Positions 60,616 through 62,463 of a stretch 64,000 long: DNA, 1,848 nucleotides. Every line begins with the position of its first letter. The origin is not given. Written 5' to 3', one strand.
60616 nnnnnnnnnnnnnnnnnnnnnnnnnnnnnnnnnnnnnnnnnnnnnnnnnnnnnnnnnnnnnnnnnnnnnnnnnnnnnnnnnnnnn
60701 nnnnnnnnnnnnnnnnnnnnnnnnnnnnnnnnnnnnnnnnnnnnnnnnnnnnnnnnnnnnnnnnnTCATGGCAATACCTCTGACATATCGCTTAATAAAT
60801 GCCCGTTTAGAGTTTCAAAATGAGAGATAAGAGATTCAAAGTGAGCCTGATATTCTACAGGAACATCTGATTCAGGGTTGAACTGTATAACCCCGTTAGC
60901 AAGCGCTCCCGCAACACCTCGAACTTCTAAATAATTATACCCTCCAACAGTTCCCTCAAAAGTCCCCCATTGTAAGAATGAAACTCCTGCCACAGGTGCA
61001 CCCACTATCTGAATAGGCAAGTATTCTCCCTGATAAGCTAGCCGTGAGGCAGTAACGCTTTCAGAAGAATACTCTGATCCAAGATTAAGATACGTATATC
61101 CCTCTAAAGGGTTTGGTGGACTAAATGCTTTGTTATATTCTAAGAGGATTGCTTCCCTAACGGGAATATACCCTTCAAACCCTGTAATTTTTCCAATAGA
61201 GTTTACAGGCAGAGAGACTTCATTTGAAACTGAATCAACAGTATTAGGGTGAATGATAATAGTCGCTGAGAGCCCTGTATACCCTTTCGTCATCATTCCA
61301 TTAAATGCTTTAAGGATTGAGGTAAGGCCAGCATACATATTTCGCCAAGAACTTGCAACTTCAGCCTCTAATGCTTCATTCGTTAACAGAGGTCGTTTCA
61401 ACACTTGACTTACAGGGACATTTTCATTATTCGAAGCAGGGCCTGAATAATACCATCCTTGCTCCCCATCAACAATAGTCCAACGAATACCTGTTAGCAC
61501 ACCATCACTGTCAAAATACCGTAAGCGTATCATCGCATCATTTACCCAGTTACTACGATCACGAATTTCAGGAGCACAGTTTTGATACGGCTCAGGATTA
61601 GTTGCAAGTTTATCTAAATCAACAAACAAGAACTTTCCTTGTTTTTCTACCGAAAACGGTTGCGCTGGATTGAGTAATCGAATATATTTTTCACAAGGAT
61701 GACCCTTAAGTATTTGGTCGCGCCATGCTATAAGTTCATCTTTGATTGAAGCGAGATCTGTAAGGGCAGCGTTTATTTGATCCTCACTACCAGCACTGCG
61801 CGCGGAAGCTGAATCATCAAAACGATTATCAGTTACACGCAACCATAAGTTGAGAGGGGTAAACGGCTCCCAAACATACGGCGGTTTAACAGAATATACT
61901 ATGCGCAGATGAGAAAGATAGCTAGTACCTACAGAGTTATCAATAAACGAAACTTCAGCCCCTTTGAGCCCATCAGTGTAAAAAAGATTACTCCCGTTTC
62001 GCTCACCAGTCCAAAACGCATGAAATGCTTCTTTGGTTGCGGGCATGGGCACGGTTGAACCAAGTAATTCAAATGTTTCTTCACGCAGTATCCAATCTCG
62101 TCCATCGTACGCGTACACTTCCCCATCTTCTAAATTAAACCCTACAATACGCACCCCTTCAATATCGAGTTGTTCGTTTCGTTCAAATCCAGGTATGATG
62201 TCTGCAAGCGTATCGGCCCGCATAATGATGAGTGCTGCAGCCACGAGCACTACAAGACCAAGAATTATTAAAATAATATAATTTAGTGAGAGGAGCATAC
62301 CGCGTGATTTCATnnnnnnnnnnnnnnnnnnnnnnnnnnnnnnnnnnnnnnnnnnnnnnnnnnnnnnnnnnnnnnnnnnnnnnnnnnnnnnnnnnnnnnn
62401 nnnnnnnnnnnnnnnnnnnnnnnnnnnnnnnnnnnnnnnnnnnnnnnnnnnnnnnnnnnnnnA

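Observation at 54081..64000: Pilin-like mega-cluster: 15 minus-strand genes, 13 with class III signal-peptide-like N-termini, divergent from a FlaJ/TadC-type platform gene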

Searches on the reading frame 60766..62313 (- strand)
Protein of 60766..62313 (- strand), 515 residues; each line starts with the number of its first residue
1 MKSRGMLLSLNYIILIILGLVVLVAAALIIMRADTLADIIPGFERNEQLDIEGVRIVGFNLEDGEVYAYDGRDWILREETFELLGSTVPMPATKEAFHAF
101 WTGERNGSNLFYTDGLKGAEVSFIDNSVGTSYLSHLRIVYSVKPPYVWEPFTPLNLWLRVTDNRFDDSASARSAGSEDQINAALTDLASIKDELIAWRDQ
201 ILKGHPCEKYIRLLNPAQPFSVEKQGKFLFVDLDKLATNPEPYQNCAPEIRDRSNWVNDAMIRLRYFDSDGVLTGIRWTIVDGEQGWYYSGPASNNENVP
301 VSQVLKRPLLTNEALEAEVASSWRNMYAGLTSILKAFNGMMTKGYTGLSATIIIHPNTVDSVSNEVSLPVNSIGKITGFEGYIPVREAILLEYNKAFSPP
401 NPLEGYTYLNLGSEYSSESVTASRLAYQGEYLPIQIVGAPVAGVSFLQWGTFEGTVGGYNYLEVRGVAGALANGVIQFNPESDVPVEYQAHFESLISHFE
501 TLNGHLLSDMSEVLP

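Call 7: search_protein_families(library=pfam, max_evalue=0.1, proteins=[window:60766-62313:-])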
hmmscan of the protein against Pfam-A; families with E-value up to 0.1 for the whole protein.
window:60766-62313:- (515 aa): 0 families

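Call 8: find_encoding_contigs(protein=window:60766-62313:-, flank=10000, max_places=6)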
Protein window:60766-62313:- (515 aa): 2 contigs read that carry it; 2 places shown.
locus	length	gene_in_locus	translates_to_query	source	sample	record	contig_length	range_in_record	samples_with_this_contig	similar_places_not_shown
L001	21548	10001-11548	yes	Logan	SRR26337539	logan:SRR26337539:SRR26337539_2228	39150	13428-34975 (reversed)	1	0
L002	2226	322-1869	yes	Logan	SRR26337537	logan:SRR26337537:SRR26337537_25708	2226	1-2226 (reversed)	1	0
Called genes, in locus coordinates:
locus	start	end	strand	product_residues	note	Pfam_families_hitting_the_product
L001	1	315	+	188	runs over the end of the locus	-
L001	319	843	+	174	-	-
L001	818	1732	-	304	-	-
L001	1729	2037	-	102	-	-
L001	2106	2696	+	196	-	-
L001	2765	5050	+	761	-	PF00437:T2SSE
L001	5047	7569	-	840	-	PF17900:Peptidase_M1_N, PF01433:Peptidase_M1, PF11838:ERAP1_C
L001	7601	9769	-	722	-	-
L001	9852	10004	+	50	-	-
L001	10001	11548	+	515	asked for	-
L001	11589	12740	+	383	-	-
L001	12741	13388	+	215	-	-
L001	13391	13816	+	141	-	-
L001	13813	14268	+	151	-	-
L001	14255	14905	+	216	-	-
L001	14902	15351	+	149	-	-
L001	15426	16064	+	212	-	-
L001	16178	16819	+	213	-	-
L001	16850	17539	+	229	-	-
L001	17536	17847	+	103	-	-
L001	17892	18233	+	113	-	-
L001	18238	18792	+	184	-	PF23951:DUF7282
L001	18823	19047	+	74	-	-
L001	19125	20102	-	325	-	PF01594:AI-2E_transport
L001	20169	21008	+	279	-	PF01478:Peptidase_A24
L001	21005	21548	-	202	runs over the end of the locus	PF01230:HIT (weak)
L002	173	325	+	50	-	-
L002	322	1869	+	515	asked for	-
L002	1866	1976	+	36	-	-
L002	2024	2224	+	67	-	?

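Call 15: find_homologous_proteins(query=L001:7601-9766:-)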
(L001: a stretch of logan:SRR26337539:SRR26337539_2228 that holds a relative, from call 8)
Query L001:7601-9766:- (721 aa): 2672 proteins with E <= 0.001 among 8000 candidates; the best 120 are listed.
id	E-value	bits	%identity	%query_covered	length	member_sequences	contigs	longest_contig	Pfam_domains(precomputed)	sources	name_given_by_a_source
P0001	0.0e+0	1579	100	100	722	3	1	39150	-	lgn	-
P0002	0.0e+0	1114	69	100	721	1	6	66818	-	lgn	-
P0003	0.0e+0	1060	66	99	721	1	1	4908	-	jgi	jgi:Flp pilus assembly protein TadB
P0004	0.0e+0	1058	66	100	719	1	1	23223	-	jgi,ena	-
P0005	0.0e+0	1047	66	99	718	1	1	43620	-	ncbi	-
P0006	0.0e+0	1047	66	97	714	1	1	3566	-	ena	-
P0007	0.0e+0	1043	65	100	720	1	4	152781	-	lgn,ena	-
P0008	0.0e+0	1043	66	99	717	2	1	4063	-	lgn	-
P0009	0.0e+0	1040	65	100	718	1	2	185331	-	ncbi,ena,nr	ncbi:MAG: hypothetical protein IIA87_00425 [Nanoarchaeota archaeon]|nr:hypothetical protein [Nanoarc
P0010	0.0e+0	1040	65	100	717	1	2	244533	-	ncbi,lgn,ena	ncbi:MAG: hypothetical protein AABW79_01980 [Nanoarchaeota archaeon]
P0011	0.0e+0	1038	65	100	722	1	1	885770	-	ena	-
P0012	0.0e+0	1037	65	100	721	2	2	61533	-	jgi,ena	-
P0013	0.0e+0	1037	65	100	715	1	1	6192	-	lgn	-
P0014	0.0e+0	1037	65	99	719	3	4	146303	-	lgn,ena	-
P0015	0.0e+0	1035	65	100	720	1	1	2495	-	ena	-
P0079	2.3e-294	996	62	100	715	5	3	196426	-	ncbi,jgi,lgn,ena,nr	ncbi:hypothetical protein AUJ63_02765 [Candidatus Pacearchaeota archaeon CG1_02_35_32]|nr:MAG: hypot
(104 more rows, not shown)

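Call 16: find_encoding_contigs(protein=P0002, flank=10000, max_places=1)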
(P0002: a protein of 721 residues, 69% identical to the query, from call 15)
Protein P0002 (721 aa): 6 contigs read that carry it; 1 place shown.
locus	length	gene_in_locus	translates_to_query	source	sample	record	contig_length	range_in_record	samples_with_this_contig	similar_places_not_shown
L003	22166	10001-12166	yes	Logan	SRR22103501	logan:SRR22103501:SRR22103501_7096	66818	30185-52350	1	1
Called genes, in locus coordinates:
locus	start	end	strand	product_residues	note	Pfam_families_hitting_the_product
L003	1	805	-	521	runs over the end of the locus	-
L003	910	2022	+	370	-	PF01145:Band_7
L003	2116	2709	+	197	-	-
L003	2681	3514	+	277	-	PF01145:Band_7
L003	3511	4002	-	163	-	-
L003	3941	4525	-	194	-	-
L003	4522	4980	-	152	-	-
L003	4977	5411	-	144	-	-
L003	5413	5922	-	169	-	-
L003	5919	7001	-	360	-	-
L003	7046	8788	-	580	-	PF26550:Tricorn_2nd, PF23381:Beta-prop_IFT122_1st (weak), PF23414:Beta-prop_EML_2 (weak), PF00930:DPPIV_N (weak), PF02897:Peptidase_S9_N (weak), PF26549:Tricorn_N, PF26550:Tricorn_2nd, PF26549:Tricorn_N, +4 more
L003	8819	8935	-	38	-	-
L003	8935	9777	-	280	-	-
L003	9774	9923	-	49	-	-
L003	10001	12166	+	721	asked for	-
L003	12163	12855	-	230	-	-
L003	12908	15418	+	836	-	PF17900:Peptidase_M1_N, PF01433:Peptidase_M1, PF11838:ERAP1_C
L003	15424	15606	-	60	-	-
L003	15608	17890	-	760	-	PF00437:T2SSE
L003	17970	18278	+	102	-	-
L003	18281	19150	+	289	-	-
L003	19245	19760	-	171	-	-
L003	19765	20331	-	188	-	-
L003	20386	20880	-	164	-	-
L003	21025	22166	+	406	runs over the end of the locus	-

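Call 17: find_encoding_contigs(protein=P0009, flank=10000, max_places=1)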
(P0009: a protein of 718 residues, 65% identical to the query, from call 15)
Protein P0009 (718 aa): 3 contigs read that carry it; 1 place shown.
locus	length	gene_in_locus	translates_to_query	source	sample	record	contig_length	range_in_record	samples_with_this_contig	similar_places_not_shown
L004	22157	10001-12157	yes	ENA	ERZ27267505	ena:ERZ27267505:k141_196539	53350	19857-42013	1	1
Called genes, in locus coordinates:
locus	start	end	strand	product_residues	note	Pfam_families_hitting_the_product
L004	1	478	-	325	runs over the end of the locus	PF14520:HHH_5, PF00154:RecA_N, PF06745:ATPase (weak), PF08423:Rad51, PF13481:AAA_25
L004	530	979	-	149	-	PF04307:YdjM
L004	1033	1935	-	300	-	PF01336:tRNA_anti-codon (faint)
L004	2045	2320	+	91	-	PF00736:EF1_GNE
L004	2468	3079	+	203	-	PF11969:DcpS_C (weak), PF01230:HIT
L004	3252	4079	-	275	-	PF01478:Peptidase_A24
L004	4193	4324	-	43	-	-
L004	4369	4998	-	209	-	-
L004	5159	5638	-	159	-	-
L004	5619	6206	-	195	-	-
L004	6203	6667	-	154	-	-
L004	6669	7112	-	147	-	-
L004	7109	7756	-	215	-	-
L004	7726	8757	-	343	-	-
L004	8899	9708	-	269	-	-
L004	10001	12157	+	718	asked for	-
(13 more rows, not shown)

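Call 18: find_encoding_contigs(protein=P0079, flank=10000, max_places=1)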
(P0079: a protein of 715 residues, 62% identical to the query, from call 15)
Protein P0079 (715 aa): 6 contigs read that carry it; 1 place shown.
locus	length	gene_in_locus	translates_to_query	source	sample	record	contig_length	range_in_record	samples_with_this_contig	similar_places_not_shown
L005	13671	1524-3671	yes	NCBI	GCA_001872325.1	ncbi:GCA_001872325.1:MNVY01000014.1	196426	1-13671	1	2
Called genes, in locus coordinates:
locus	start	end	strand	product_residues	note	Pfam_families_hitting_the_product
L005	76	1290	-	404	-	-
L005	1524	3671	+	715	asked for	-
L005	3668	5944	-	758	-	PF00437:T2SSE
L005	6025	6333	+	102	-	-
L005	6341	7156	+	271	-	-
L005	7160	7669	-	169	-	-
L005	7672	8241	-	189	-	-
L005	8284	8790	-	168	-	-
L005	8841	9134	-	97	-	PF05239:PRC (weak)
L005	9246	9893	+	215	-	-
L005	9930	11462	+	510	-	PF00270:DEAD, PF04851:ResIII, PF21210:RNA_helicase_helical, PF00271:Helicase_C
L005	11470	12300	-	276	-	PF04909:Amidohydro_2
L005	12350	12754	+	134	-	-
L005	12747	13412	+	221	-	PF02732:ERCC4, PF12826:HHH_2 (faint), PF14520:HHH_5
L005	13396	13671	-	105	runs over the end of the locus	-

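Call 24: search_solved_structures(query=L001:2765-5047:+, max_evalue=0.001)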
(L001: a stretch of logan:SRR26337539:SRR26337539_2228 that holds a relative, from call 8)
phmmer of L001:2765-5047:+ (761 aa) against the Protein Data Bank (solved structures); distinct sequences matched with E-value up to 0.001: 8.
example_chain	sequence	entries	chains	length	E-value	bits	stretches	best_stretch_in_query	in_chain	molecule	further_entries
2oap_1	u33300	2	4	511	2.2e-26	95.6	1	234-608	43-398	Type II secretion system protein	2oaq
8rkd_E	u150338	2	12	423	3e-25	91.8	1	295-628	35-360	Pilus assembly ATPase CpaF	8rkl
8rjf_A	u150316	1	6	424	3e-25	91.8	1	295-628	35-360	Pilus assembly ATPase CpaF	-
9e24_A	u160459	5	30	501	4.9e-25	91.1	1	295-628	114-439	CpaF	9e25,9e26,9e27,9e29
4ii7_A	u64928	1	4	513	3e-15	58.7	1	322-701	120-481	FlaI ATPase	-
4ihq_A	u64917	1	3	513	2e-14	56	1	322-701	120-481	FlaI ATPase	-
6bge_A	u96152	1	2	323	0.0004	22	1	458-589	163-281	VirB11-like protein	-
1g6o_A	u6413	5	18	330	0.00042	21.9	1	458-589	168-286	CAG-ALPHA | virB11 homolog | Cag-alfa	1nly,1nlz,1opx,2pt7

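Call 26: search_solved_structures(query=A1, max_evalue=1, show_alignments=2)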
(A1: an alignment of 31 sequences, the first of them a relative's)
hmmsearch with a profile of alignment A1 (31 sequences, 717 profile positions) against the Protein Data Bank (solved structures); distinct sequences matched with E-value up to 1: 0.

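Call 27: search_protein_families(library=pfam, alignment_id=A1, max_evalue=1)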
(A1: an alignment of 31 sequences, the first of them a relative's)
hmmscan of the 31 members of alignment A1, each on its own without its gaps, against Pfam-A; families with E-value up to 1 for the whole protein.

A. member 1, P0001 (722 aa): 3 families
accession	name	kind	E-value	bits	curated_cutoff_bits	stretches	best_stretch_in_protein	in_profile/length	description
PF00482.28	T2SSF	-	0.0026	18.2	25.2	1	170-292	13-125/125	Type II secretion system (T2SS), protein F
PF09843.14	DUF2070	-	0.0071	15.2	30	1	80-167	64-150/561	Predicted membrane protein (DUF2070)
PF12046.13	CCB1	-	0.36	10.6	25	0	428-467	7-45/168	Cofactor assembly of complex C subunit B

B. families by the number of members that match (of 31 scanned): 25 families
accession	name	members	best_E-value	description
PF20990.2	DUF2207_C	14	0.0015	Predicted membrane protein (DUF2207) C-terminal domain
PF09843.14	DUF2070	9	0.00072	Predicted membrane protein (DUF2070)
PF04513.17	Baculo_PEP_C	6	0.026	Baculovirus polyhedron envelope protein, PEP, C terminus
PF00482.28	T2SSF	5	1.9e-05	Type II secretion system (T2SS), protein F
PF03885.18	DUF327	5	0.039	Protein of unknown function (DUF327)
PF19529.4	DUF6057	3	0.0007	Family of unknown function (DUF6057)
PF04803.17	Cor1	2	0.029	Cor1/Xlr/Xmr conserved region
PF09548.15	Spore_III_AB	1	0.14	Stage III sporulation protein AB (spore_III_AB)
PF00487.30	FA_desaturase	1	0.14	Fatty acid desaturase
PF13632.12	Glyco_trans_2_3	1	0.15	Glycosyl transferase family group 2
PF01869.26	BcrAD_BadFG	1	0.16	BadF/BadG/BcrA/BcrD ATPase family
PF05822.18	UMPH-1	1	0.17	Pyrimidine 5'-nucleotidase (UMPH-1)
PF21894.1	N4_RNAP_helical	1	0.19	Bacteriophage N4 RNA polymerase, helical domain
PF09644.15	Mg296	1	0.19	Mg296 protein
PF04651.18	Pox_A12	1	0.22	Poxvirus A12 protein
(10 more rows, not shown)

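Call 32: find_homologous_proteins(query=window:60766-62313:-)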
Query window:60766-62313:- (515 aa): 1 proteins with E <= 0.001 among 8000 candidates.
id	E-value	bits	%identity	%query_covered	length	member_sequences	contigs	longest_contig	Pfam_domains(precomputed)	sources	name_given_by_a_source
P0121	0.0e+0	1173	100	100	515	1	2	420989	-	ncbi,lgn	-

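Call 35: predict_structure(alignment_id=A1)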
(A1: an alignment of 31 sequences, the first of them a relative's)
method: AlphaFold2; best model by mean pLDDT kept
length: 722 residues; sequences in the alignment: 31
mean_pLDDT: 78.4   pTM: 0.75
mean pLDDT of the five models: 78.4, 78.3, 74.1, 74.1, 70.5
residues with pLDDT >= 90: 64; 70-90: 536; 50-70: 91; < 50: 31
segments of 3 or more residues with pLDDT < 50: 18-30, 332-337, 623-632
pLDDT, mean of each block of 10 residues (from residue 1): 66 54 40 58 65 78 81 80 82 89 85 76 86 87 79 81 80 84 77 83 85 85 89 85 86 86 80 80 74 74 80 84 71 50 79 90 90 77 72 65 70 64 83 92 91 85 85 82 80 84 88 84 83 79 77 78 82 79 82 87 82 73 46 54 75 88 88 76 90 91 87 71 48
secondary structure, 60 per line:
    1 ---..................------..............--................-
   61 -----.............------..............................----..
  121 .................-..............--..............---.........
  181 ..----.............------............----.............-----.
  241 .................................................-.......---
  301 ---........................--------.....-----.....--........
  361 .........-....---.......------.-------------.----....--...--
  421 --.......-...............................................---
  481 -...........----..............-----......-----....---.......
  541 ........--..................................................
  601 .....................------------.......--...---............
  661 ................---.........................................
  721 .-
elements in order (helices of 4 or more, strands of 3 or more residues): H4-21 H28-41 H44-59 H66-78 H85-114 H119-137 H139-152 H155-168 H172-182 H187-199 H206-217 H222-234 H240-289 H291-297 H304-327 H336-340 H346-350 H353-369 H371-374 H378-384 E410-413 E416-418 H423-429 H431-477 H482-492 H497-510 H516-521 H527-530 H534-548 H551-621 H634-640 H649-676 H680-721

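Call 37: fold_search(model_id=the predicted structure, library=pdb)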
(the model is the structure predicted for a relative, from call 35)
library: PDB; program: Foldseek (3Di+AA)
matches with E <= 10: 241; with E <= 0.001: 0
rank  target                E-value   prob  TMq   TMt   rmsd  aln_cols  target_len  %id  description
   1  9syt_B                2.8e-01  0.08  0.08  0.08  38.7       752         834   12  Asymmetric hexameric MmpS4-MmpL4 complex from Mycobacterium tuberculosis with "long" coiled-coil domain (released 2026-01-28)
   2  3jc8_Ca               3.0e-01  0.69  0.13  0.27  17.4       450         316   11  Architectural model of the type IVa pilus machine in a piliated state (released 2016-03-16)
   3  9syj_B                3.3e-01  0.07  0.08  0.08  39.0       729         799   11  Asymmetric hexameric MmpS4-MmpL4 complex from Mycobacterium tuberculosis with "short" coiled-coil domain (released 2026-01-28)
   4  4gax                  4.4e-01  0.06  0.08  0.10  31.1       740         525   10  Crystal Structure of an alpha-Bisabolol synthase mutant (released 2013-03-13)
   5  6afx_A                4.9e-01  0.07  0.10  0.10  33.8       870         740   11  Proton pyrophosphatase - E225A (released 2019-04-10)
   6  4y28_A                7.1e-01  0.06  0.10  0.10  34.3       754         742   10  The structure of plant photosystem I super-complex at 2.8 angstrom resolution. (released 2015-08-19)
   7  9hkm_A                7.4e-01  0.05  0.07  0.10  33.5       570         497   12  Transient activated state of BetP-M150E (released 2025-12-17)
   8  9m4f_A                8.6e-01  0.07  0.11  0.11  33.5       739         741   11  Photosystem I from the eukaryotic filamentous algae (released 2025-08-27)
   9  2j68                  1.0e+00  0.09  0.08  0.09  39.7       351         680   13  Bacterial dynamin-like protein BDLP, GDP bound (released 2006-12-04)
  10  4doj_C                1.1e+00  0.05  0.08  0.10  36.7       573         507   10  Crystal structure of BetP in outward-facing conformation (released 2012-06-06)
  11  8zxk_A                1.1e+00  0.06  0.08  0.11  33.1       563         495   10  Cryo-EM structure of trimethylamine transporter TmaT binding with TMA (released 2024-11-06)
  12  9i5z_C                1.2e+00  0.06  0.09  0.12  35.9       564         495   11  Upregulated state of BetP in potassium (released 2026-02-18)
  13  9u4t_A                1.3e+00  0.04  0.08  0.08  31.0       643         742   10  Cryo-EM map of MSMEG_3496 in complex with AcpM, size exclusion chromatography peak1 (released 2025-12-10)
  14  9hn4_B                1.4e+00  0.05  0.10  0.07  33.1       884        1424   10  Cryo-EM structure of human separase bound to phosphorylated SCC1 (310-550 aa) (released 2025-09-03)
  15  8yns_R                1.4e+00  0.15  0.15  0.23  21.6       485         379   12  Cryo-EM structure of SNAP-94847-bound MCHR1, S1 state (released 2024-12-18)
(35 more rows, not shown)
